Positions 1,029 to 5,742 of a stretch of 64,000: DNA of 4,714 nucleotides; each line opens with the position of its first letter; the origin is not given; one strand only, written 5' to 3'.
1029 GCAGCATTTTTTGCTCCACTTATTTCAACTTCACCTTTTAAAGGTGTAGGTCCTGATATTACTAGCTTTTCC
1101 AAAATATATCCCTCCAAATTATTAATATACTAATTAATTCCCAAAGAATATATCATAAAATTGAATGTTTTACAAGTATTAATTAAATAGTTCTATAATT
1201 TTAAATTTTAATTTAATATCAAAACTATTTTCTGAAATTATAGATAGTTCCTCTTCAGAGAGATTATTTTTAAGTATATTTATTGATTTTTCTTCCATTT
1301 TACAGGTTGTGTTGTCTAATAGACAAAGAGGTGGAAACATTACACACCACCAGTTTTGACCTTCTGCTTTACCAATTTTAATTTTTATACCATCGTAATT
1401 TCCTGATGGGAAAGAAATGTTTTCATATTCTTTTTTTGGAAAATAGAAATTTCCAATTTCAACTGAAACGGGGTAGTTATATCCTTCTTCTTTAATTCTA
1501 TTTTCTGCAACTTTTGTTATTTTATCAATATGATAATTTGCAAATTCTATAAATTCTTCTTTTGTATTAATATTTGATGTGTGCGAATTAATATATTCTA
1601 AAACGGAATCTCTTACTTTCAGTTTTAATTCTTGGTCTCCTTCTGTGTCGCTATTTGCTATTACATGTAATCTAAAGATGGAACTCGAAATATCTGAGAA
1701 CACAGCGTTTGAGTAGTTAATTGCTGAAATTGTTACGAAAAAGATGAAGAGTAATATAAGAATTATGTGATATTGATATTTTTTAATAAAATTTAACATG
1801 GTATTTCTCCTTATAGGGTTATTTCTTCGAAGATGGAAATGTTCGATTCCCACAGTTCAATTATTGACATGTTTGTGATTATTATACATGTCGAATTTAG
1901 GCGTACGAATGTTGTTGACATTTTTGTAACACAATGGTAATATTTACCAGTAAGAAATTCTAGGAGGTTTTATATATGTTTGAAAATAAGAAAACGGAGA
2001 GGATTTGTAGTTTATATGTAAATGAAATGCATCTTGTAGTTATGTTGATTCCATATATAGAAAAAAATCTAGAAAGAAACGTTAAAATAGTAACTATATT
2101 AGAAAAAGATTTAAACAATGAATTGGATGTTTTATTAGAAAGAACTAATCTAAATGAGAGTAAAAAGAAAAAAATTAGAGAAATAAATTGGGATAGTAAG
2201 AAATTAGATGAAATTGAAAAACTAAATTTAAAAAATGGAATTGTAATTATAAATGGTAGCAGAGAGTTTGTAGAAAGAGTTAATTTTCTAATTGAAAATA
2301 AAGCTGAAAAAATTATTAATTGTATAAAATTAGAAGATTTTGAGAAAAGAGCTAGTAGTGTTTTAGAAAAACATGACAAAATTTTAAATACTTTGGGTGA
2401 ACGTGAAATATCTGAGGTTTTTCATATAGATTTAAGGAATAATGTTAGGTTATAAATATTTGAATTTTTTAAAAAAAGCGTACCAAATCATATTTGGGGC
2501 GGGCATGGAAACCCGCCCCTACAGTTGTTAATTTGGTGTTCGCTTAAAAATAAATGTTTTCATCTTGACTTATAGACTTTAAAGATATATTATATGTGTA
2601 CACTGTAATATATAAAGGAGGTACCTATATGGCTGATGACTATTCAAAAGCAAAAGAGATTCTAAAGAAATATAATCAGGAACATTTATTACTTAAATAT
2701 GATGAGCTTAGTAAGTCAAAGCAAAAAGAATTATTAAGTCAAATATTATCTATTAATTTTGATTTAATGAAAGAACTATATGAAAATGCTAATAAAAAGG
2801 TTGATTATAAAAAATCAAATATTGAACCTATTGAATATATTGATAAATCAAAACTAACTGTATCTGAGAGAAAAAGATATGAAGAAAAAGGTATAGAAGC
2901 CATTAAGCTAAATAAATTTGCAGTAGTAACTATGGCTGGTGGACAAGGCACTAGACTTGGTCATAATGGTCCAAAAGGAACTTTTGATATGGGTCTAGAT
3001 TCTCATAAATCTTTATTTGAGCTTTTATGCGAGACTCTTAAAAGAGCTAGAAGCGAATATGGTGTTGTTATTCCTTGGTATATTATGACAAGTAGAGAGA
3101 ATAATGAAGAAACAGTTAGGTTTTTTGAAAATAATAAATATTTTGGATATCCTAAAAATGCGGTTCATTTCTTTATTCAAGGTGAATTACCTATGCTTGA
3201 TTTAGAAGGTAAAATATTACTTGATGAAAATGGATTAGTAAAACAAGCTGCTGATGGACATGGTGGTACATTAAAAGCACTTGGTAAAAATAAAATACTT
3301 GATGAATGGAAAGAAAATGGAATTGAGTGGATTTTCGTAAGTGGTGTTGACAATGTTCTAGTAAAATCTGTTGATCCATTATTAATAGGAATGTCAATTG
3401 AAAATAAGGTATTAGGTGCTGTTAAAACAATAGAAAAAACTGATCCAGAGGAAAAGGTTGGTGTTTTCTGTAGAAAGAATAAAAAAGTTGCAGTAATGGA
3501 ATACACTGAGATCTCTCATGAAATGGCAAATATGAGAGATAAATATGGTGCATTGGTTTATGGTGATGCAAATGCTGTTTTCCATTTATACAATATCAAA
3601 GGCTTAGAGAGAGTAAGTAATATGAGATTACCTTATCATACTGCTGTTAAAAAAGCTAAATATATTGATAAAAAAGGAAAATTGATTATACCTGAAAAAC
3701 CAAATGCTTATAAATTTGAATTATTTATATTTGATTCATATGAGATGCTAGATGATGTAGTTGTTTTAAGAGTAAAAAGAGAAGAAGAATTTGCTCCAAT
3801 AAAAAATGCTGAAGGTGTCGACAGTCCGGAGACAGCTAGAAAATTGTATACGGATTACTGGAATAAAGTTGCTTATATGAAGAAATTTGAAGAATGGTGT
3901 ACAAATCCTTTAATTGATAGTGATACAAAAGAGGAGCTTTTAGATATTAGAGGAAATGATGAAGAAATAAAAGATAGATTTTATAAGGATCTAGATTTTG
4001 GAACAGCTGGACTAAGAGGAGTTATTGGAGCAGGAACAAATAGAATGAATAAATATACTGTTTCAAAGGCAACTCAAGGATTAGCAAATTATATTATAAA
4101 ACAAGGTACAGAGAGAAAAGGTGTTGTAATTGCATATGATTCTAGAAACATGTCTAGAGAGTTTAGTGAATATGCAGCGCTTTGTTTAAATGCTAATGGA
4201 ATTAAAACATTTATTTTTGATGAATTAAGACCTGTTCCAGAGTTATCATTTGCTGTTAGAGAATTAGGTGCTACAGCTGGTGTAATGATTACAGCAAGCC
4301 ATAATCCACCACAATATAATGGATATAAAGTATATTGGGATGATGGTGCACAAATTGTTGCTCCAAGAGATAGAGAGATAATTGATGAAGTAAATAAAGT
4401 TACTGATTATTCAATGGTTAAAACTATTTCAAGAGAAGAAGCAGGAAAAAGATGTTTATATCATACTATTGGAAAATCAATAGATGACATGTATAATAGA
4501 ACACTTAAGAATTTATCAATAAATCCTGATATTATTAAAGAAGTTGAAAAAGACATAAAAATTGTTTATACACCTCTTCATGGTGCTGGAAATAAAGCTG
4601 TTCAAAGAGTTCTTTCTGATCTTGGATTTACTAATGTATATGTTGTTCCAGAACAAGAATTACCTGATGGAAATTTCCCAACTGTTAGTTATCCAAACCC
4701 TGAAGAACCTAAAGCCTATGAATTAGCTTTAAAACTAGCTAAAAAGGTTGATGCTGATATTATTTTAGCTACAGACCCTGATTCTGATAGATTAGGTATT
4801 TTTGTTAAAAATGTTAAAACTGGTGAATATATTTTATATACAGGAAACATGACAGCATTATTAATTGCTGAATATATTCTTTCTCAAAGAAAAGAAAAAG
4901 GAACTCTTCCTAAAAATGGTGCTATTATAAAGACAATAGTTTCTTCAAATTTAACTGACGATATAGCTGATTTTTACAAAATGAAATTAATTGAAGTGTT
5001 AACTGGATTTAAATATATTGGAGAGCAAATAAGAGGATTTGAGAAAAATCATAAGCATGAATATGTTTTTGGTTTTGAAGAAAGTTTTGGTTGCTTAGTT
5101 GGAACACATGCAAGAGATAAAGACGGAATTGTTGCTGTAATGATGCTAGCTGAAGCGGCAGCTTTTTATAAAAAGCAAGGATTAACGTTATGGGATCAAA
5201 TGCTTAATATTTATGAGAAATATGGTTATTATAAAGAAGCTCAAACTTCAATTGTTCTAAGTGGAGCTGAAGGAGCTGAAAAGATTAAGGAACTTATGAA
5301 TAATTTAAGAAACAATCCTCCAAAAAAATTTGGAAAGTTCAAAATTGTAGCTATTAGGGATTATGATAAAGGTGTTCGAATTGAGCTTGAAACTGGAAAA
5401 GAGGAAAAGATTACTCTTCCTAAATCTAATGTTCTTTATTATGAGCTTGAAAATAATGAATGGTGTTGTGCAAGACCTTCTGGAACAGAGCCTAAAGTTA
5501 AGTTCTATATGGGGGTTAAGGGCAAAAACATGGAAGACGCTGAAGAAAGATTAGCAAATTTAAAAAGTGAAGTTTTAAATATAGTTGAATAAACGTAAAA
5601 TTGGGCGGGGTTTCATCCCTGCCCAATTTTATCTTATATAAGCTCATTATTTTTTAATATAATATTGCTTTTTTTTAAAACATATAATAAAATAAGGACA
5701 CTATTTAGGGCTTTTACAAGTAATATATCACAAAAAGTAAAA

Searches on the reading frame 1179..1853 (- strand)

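Call 41: search_protein_families(library=pfam, proteins=[window:1179-1853:-], max_evalue=0.00001)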
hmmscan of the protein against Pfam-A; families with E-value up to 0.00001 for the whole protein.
window:1179-1853:- (224 aa): 1 family
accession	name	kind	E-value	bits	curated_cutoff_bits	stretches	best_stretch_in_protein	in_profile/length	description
PF09551.15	Spore_II_R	-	4.6e-49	166.6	25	1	57-181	2-126/128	Stage II sporulation protein R (spore_II_R)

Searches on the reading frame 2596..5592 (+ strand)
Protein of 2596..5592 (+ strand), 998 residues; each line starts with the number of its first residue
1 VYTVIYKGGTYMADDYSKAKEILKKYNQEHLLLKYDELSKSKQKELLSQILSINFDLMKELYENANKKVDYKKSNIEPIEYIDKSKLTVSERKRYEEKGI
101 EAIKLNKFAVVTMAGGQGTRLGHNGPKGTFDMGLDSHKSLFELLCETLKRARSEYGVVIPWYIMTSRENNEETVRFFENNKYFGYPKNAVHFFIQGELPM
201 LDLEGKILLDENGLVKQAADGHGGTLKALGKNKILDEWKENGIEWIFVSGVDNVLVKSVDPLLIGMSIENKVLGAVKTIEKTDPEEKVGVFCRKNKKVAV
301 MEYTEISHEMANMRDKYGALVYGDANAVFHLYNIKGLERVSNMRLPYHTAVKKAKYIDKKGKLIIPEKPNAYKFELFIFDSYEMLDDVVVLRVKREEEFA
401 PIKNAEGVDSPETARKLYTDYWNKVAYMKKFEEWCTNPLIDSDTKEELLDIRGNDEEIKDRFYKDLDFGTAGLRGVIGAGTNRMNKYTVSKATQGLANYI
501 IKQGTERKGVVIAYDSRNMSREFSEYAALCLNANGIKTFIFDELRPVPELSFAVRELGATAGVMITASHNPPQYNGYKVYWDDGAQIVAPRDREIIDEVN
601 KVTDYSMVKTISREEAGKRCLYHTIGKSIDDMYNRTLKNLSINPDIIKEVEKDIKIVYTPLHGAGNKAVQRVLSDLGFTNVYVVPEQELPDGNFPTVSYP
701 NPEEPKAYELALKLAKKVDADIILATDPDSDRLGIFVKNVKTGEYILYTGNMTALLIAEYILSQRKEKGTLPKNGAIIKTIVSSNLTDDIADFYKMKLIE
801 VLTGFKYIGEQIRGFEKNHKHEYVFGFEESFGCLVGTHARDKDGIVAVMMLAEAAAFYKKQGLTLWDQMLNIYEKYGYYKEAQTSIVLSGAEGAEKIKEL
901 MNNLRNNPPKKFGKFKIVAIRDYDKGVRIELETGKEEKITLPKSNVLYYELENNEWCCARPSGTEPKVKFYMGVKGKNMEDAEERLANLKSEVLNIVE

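Call 41: search_protein_families(library=pfam, proteins=[window:2596-5592:+], max_evalue=0.00001)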
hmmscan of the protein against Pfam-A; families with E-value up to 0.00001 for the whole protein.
window:2596-5592:+ (998 aa): 4 families
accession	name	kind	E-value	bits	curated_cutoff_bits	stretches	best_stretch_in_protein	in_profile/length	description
PF01704.24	UDPGP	-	1.7e-49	169.1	22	1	58-406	8-339/413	UTP--glucose-1-phosphate uridylyltransferase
PF02878.22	PGM_PMM_I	-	2.7e-42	144.1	22.5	1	467-604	3-136/138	Phosphoglucomutase/phosphomannomutase, alpha/beta/alpha domain I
PF02879.22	PGM_PMM_II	-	1.5e-25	90.1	29.3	1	642-736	12-99/103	Phosphoglucomutase/phosphomannomutase, alpha/beta/alpha domain II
PF02880.22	PGM_PMM_III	-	5.5e-22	78.5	20.7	1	750-875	2-114/115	Phosphoglucomutase/phosphomannomutase, alpha/beta/alpha domain III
